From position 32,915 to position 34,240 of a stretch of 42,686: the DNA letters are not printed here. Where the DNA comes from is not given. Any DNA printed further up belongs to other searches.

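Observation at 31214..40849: Three CRTAC1-like FG-GAP/ASPIC paralogs clustered with a MoxR ATPase, an ABC-2 exporter pair and a duplicated-domain Tat protein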

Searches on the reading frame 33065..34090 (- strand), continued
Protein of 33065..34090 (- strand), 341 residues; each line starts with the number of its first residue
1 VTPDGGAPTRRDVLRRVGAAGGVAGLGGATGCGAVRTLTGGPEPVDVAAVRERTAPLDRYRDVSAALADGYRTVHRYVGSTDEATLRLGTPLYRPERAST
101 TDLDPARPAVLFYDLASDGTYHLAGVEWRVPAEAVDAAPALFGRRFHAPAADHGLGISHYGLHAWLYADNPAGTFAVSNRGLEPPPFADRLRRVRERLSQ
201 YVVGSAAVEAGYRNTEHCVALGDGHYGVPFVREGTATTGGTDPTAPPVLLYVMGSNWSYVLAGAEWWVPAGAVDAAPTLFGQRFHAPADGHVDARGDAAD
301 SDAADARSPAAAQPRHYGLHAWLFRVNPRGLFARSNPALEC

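Call 46: fold_search(model_id=the predicted structure, library=pdb)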
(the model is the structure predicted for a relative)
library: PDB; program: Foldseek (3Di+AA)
matches with E <= 10: 132; with E <= 0.001: 0
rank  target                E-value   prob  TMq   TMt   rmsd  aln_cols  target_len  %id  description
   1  4lxc_D                7.0e-03  0.23  0.16  0.20  19.5       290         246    9  The antimicrobial peptidase lysostaphin from Staphylococcus simulans (released 2014-07-09)
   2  4lxc_C                1.7e-02  0.16  0.15  0.20  18.4       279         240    9  The antimicrobial peptidase lysostaphin from Staphylococcus simulans (released 2014-07-09)
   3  5nmy_MODEL_1_A        8.0e-02  0.08  0.15  0.19  16.0       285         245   10  NMR solution structure of lysostaphin (released 2018-05-16)
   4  4qpb_A                1.5e-01  0.18  0.16  0.30  11.4       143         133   10  Catalytic domain of the antimicrobial peptidase lysostaphin from Staphylococcus simulans crystallized in the absence o (released 2014-07-09)
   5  4zyb_A                2.1e-01  0.08  0.12  0.21  11.4       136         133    7  High resolution structure of M23 peptidase LytM with substrate analogue (released 2015-10-21)
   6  4zyb_B                2.3e-01  0.08  0.12  0.19  10.6       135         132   10  High resolution structure of M23 peptidase LytM with substrate analogue (released 2015-10-21)
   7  4lxc_B                3.0e-01  0.05  0.13  0.17  18.9       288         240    8  The antimicrobial peptidase lysostaphin from Staphylococcus simulans (released 2014-07-09)
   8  2b0p_A                3.6e-01  0.09  0.14  0.27  11.2       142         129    8  truncated S. aureus LytM, P212121 crystal form (released 2006-01-10)
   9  4rny_A                3.8e-01  0.02  0.07  0.07  15.9       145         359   14  Structure of Helicobacter pylori Csd3 from the orthorhombic crystal (released 2015-03-11)
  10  2b44_A                4.1e-01  0.08  0.12  0.23  10.6       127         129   10  Truncated S. aureus LytM, P 32 2 1 crystal form (released 2006-01-10)
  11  4qpb_B                5.1e-01  0.11  0.16  0.30  11.3       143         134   10  Catalytic domain of the antimicrobial peptidase lysostaphin from Staphylococcus simulans crystallized in the absence o (released 2014-07-09)
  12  2b13_A                7.3e-01  0.06  0.13  0.24  11.6       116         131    8  Truncated S. aureus LytM, P41 crystal form (released 2006-01-10)
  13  6smk_E                1.2e+00  0.06  0.14  0.25  11.7       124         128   11  Crystal structure of catalytic domain A109H mutant of prophage-encoded M23 protein EnpA from Enterococcus faecalis. (released 2020-09-09)
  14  9y4c_C                1.4e+00  0.02  0.10  0.09  18.0       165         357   11  Strand displacement state I of Human mitochondrial DNA polymerase gamma ternary complex (released 2026-02-18)
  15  8d33_C                1.4e+00  0.01  0.08  0.08  18.5       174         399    9  Human mitochondrial DNA polymerase gamma ternary complex with GC basepair (released 2023-05-24)
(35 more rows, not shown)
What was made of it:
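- On M23 (LytM/lysostaphin) metallopeptidase fold, considered for the lipoprotein domain: Whole model: best E 7e-3, probability 0.23, TM 0.16-0.30 (call 46).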

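Call 48: search_protein_families(library=pfam, alignment_id=A2, max_evalue=1)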
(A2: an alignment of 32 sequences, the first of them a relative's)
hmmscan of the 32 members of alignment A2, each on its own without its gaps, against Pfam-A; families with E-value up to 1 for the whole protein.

A. member 1, P0001 (341 aa): 1 family
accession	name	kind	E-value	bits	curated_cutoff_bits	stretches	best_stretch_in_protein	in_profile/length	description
PF25131.1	bL9m_N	-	0.093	12.8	27.3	0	128-146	7-25/33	Large ribosomal subunit protein bL9m N-terminal domain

B. families by the number of members that match (of 32 scanned): 9 families
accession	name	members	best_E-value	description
PF10518.14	TAT_signal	10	0.00038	TAT (twin-arginine translocation) pathway signal sequence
PF25131.1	bL9m_N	2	0.085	Large ribosomal subunit protein bL9m N-terminal domain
PF02805.21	Ada_Zn_binding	2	0.19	Metal binding domain of Ada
PF23960.2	DUF7289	1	0.022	Family of unknown function (DUF7289)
PF05281.16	Secretogranin_V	1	0.094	Neuroendocrine protein 7B2 precursor (Secretogranin V)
PF20898.2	P_T4SS_TraN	1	0.16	P-type Type IV secretion system, TraN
PF13277.11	YmdB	1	0.18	YmdB-like protein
PF16142.10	DUF4850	1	0.23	Domain of unknown function (DUF4850)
PF10399.14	UCR_Fe-S_N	1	0.3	Ubiquitinol-cytochrome C reductase Fe-S subunit TAT signal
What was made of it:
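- On Tat-exported lipoprotein: Pfam TAT_signal in 10 of 32 family members (call 48).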

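Call 49: search_dna_similar(query=window:33065-34090:-, collection=plasmids, mode=protein, max_evalue=0.00001)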
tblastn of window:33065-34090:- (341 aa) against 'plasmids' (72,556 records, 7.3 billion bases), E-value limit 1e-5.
Records with a match: 2; places in all: 2; records where one place covers at least 80% of the query: 2.
Best place of each record, by identity: <60% 2.
By first word of the organism name: Halorarius 1; Ensifer 1.
By predicted mobility (MOB-suite, as given by PLSDB): non-mobilizable 2.
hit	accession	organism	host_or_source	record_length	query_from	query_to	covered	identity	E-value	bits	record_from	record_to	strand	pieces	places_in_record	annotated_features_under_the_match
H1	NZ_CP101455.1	Halorarius litoreus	cell culture,saline-alkali soil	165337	50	341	82%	36.6%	1e-16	169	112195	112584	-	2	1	hypothetical protein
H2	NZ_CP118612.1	Ensifer adhaerens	Pure isolate,Rhizosphere of Cyperus ...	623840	46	341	84%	33.2%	3e-10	132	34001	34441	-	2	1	hypothetical protein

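Call 51: get_annotated_region(hit=H1, flank=8000)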
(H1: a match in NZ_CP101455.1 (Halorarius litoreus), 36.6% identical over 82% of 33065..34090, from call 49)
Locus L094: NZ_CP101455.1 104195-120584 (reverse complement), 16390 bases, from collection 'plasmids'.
description: Halorarius litoreus strain BND22 plasmid unnamed1, complete sequence
organism: Halorarius litoreus (NCBI taxid 2962676)
taxonomy: Archaea; Euryarchaeota; Halobacteria; Halobacteriales; Haloarculaceae; Halorarius; Halorarius litoreus
host: -; source: cell culture,saline-alkali soil; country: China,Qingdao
typing (MOB-suite, as given by PLSDB): non-mobilizable; mating-pair formation MPF_T
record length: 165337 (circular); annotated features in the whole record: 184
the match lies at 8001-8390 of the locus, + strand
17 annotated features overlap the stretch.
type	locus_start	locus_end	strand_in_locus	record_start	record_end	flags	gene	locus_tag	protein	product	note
CDS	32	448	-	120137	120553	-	-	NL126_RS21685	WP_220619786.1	hypothetical protein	-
CDS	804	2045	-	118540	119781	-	-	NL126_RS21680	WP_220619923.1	RNA-guided endonuclease TnpB family protein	-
CDS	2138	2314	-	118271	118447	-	-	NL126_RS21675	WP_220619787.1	hypothetical protein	-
CDS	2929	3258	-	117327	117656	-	-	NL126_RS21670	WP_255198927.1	hypothetical protein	-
CDS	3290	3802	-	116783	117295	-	-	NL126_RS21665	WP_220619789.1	hypothetical protein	-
CDS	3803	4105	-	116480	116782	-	-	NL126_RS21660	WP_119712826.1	hypothetical protein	-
CDS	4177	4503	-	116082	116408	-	-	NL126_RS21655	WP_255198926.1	hypothetical protein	-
CDS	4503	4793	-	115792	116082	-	-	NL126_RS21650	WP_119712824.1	hypothetical protein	-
CDS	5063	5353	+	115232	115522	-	-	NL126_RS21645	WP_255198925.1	UPF0175 family protein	-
CDS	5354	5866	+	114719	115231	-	-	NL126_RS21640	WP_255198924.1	DUF3368 domain-containing protein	-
CDS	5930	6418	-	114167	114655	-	-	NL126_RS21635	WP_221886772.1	hypothetical protein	-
CDS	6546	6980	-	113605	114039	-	-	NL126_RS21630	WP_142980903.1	hypothetical protein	-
CDS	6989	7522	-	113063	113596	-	-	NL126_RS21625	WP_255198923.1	sugar-specific transcriptional regulator TrmB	-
CDS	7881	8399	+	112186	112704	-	-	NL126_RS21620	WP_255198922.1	hypothetical protein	-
CDS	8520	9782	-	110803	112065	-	-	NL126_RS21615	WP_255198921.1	hypothetical protein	-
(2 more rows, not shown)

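Call 52: get_annotated_region(hit=H2, flank=8000)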
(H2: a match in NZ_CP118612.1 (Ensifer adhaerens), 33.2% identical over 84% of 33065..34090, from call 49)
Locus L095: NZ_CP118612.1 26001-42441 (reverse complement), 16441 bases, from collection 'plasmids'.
description: Ensifer adhaerens strain CTYH.Ch1 plasmid pCTYH.Ch1_2, complete sequence
organism: Ensifer adhaerens (NCBI taxid 106592)
taxonomy: Bacteria; Pseudomonadota; Alphaproteobacteria; Hyphomicrobiales; Rhizobiaceae; Ensifer; Ensifer adhaerens
host: -; source: Pure isolate,Rhizosphere of Cyperus brevifolius; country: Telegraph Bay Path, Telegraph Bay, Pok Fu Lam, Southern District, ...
typing (MOB-suite, as given by PLSDB): non-mobilizable
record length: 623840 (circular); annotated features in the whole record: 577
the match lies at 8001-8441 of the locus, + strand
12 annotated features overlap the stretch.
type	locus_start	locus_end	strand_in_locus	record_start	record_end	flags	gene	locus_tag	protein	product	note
CDS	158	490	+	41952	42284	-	-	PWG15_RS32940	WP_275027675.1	GYD domain-containing protein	-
CDS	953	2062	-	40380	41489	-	-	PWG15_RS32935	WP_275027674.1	helix-turn-helix domain-containing protein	GO:0006355 - regulation of DNA-templated transcription [Evidence IEA]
CDS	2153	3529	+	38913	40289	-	-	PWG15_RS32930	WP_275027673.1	FAD-binding oxidoreductase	-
CDS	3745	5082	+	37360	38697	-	-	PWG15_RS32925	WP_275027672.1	TadE/TadG family type IV pilus assembly protein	-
CDS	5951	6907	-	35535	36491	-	-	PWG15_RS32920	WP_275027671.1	FecR domain-containing protein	-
CDS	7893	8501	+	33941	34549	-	-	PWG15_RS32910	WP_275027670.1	hypothetical protein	-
CDS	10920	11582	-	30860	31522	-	-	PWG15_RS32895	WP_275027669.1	adenylate/guanylate cyclase domain-containing protein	GO:0009190 - cyclic nucleotide biosynthetic process [Evidence IEA]; GO:0035556 - intracellular signal transduction ...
CDS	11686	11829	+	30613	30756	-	-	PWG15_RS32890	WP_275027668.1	hypothetical protein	-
CDS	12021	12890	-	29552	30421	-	-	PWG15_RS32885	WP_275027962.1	amidohydrolase family protein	-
CDS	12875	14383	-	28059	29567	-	-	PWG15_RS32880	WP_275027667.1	amino acid ABC transporter permease/ATP-binding protein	-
CDS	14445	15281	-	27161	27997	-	-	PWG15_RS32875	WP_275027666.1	transporter substrate-binding domain-containing protein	-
CDS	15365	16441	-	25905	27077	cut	-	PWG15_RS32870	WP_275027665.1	Xaa-Pro peptidase family protein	GO:0006508 - proteolysis [Evidence IEA]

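Call 57: find_encoding_contigs(protein=P0009, flank=8000, max_places=1)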
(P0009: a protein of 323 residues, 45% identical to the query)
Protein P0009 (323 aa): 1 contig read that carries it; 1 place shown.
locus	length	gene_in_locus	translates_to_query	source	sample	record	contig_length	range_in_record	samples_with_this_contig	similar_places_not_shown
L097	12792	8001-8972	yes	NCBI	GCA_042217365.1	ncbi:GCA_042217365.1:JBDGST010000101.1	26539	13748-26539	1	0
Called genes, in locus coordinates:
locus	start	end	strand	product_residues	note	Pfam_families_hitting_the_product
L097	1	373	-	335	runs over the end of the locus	PF02779:Transket_pyr, PF02780:Transketolase_C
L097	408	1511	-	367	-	PF00676:E1_dh, PF13292:DXP_synthase_N (weak)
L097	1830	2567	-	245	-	PF04029:2-ph_phosp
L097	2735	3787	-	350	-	PF16881:LIAS_N, PF04055:Radical_SAM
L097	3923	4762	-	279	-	PF13489:Methyltransf_23, PF13847:Methyltransf_31 (weak), PF08241:Methyltransf_11, PF08242:Methyltransf_12, PF13649:Methyltransf_25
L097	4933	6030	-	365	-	PF01435:Peptidase_M48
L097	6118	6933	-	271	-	PF12679:ABC2_membrane_2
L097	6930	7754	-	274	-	PF00005:ABC_tran, PF13304:AAA_21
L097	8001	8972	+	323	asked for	-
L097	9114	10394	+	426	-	PF16491:Peptidase_M48_N, PF01435:Peptidase_M48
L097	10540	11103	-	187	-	-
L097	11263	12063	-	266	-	PF02586:SRAP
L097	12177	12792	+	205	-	PF00440:TetR_N, PF13977:TetR_C_6, PF16925:TetR_C_13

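Call 58: find_encoding_contigs(protein=P0037, flank=8000, max_places=1)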
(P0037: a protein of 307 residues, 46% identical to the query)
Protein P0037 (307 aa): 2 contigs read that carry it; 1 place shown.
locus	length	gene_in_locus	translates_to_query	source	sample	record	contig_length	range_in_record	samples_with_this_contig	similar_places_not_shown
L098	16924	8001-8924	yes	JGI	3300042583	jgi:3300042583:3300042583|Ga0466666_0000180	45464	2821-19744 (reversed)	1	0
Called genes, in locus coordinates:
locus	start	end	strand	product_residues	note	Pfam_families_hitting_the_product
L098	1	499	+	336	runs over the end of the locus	PF02826:2-Hacid_dh_C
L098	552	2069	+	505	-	PF00884:Sulfatase, PF16347:SGSH_C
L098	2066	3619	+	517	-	PF00884:Sulfatase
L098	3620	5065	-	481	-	PF00884:Sulfatase, PF01663:Phosphodiest, PF16347:SGSH_C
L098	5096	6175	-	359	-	PF03781:FGE-sulfatase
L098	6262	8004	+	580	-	PF01839:FG-GAP (faint), PF13517:FG-GAP_3, PF07593:UnbV_ASPIC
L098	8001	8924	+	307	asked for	-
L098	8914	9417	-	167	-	PF24417:DUF7549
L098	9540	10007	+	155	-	PF19106:DUF5793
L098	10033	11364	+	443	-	PF02878:PGM_PMM_I, PF02879:PGM_PMM_II, PF00408:PGM_PMM_IV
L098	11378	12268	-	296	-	PF00892:EamA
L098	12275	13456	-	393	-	PF00070:Pyr_redox (faint), PF07992:Pyr_redox_2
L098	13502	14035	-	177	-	PF02082:Rrf2, PF03444:WHD_HrcA, PF08279:HTH_11 (weak)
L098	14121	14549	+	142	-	PF13527:Acetyltransf_9 (weak), PF00583:Acetyltransf_1, PF13673:Acetyltransf_10, PF13508:Acetyltransf_7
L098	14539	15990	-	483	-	PF00171:Aldedh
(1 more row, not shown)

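Call 59: find_encoding_contigs(protein=P0061, flank=8000, max_places=1)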
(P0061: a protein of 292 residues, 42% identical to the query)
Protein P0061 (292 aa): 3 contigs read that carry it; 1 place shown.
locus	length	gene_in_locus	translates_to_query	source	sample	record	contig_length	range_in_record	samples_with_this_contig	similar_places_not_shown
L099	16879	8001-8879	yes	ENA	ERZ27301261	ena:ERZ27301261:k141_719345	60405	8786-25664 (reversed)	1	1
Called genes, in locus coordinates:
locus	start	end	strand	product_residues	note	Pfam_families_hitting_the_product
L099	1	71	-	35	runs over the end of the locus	-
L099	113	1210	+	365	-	PF07731:Cu-oxidase_2 (weak), PF07732:Cu-oxidase_3 (weak)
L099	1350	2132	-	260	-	PF01261:AP_endonuc_2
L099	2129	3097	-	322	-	PF01408:GFO_IDH_MocA, PF22725:GFO_IDH_MocA_C3 (faint), PF02894:GFO_IDH_MocA_C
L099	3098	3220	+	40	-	-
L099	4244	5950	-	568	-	PF01839:FG-GAP (faint), PF13517:FG-GAP_3, PF07593:UnbV_ASPIC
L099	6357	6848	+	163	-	PF13517:FG-GAP_3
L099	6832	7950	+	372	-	PF01839:FG-GAP (faint), PF13517:FG-GAP_3, PF07593:UnbV_ASPIC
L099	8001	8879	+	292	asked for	-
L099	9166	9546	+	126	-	PF00005:ABC_tran, PF13304:AAA_21 (weak)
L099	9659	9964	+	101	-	-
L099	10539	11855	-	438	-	PF00884:Sulfatase, PF01663:Phosphodiest (weak), PF16347:SGSH_C (weak)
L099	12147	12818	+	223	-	-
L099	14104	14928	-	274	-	PF00581:Rhodanese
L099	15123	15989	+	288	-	PF00581:Rhodanese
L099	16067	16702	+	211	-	-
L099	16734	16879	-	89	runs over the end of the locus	PF24430:DUF7553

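Call 60: find_encoding_contigs(protein=P0006, flank=8000, max_places=1)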
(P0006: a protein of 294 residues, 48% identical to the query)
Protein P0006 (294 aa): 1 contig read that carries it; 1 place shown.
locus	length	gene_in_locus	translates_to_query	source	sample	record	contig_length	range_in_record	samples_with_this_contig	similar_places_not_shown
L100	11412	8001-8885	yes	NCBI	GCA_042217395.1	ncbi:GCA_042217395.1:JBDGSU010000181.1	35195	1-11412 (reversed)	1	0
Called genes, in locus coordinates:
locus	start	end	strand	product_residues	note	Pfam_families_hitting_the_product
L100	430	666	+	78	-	-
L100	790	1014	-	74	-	-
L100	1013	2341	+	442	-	PF13660:DUF4147, PF05161:MOFRL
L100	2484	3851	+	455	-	-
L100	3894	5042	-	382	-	PF01408:GFO_IDH_MocA (weak), PF02894:GFO_IDH_MocA_C, PF22725:GFO_IDH_MocA_C3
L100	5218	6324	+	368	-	PF01408:GFO_IDH_MocA, PF22725:GFO_IDH_MocA_C3, PF02894:GFO_IDH_MocA_C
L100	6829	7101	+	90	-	-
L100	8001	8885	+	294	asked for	-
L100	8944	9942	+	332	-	PF00296:Bac_luciferase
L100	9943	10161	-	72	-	-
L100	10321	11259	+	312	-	PF01156:IU_nuc_hydro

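Call 73: search_protein_representatives(alignment_id=A2)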
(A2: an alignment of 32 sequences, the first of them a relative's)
Query: 32 sequences, 304 profile positions. Proteins with E-value up to 0.001 (for the whole library): 1719; up to 1e-10: 562; up to 1e-30: 16. The best 150 are listed.
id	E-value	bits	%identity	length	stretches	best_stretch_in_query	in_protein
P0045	2.5e-120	417.7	-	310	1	5-302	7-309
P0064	8.0e-116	402.9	-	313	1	5-302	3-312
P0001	3.7e-110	384.3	-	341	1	5-304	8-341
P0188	1.9e-84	299.8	-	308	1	33-304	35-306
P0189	2.3e-82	293.0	-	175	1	132-304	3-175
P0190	1.3e-75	270.9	-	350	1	4-304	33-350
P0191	2.8e-69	250.0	-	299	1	24-304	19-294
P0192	7.6e-63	228.9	-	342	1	4-304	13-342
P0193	9.9e-38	146.5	-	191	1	110-304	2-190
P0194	1.3e-36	142.8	-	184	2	172-304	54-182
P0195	3.0e-34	135.0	-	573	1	40-304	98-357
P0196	1.3e-33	132.9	-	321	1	13-296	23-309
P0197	1.0e-32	130.0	-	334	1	8-304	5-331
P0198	2.5e-31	125.4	-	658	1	41-304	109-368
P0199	3.4e-31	125.0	-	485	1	38-170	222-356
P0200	3.6e-31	124.9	-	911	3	29-182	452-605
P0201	4.4e-30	121.3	-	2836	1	39-172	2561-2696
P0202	7.9e-30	120.5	-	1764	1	37-171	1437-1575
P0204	2.0e-28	115.9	-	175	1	172-304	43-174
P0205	4.9e-28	114.6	-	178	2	166-304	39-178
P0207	3.1e-27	112.0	-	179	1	7-164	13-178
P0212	1.1e-25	106.9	-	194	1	170-304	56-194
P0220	1.9e-24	102.8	-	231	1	158-304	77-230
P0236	1.2e-22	96.9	-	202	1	168-304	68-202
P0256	1.1e-20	90.4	-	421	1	157-304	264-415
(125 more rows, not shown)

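Call 74: search_protein_families(library=pfam, proteins=[P0201, P0202, P0200, P0195, P0198, P0199, P0194, P0204, P0207, P0256], max_evalue=0.001)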
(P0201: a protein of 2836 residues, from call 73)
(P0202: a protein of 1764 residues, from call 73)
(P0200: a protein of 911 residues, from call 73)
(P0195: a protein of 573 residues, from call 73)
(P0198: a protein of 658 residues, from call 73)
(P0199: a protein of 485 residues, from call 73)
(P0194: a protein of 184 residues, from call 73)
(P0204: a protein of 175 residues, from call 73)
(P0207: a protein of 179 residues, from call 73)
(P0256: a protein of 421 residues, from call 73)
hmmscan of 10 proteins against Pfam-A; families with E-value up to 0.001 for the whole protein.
P0201 (2836 aa): 2 families
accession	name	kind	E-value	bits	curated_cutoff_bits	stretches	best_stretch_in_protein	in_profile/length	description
PF23951.1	DUF7282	-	2e-113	373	27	4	1659-1772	1-112/112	Domain of unknown function (DUF7282)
PF12860.13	PAS_7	-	8.3e-05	23.1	27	0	1651-1690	66-105/115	PAS fold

P0202 (1764 aa): 1 family
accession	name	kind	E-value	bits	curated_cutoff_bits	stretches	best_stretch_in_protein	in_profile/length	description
PF23951.1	DUF7282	-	7.1e-72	239.2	27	3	719-832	1-112/112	Domain of unknown function (DUF7282)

P0200 (911 aa): 0 families

P0195 (573 aa): 2 families
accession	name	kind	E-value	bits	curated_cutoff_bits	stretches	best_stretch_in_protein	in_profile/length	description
PF01391.23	Collagen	-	5.6e-08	32.9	27.2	1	32-84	4-56/60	Collagen triple helix repeat (20 copies)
PF04909.20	Amidohydro_2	-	4.5e-06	27.1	26.4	1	412-486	52-127/289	Amidohydrolase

P0198 (658 aa): 2 families
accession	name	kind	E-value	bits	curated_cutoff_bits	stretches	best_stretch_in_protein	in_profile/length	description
PF04909.20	Amidohydro_2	-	6.7e-20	72.4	26.4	1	400-628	28-260/289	Amidohydrolase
PF01391.23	Collagen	-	1.9e-08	34.4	27.2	1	27-85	1-59/60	Collagen triple helix repeat (20 copies)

P0199 (485 aa): 1 family
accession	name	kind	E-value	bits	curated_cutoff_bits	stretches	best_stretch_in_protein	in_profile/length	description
PF23951.1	DUF7282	-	1.1e-07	32.5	27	1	355-429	3-83/112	Domain of unknown function (DUF7282)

P0194 (184 aa): 0 families

P0204 (175 aa): 0 families

P0207 (179 aa): 0 families

P0256 (421 aa): 0 families
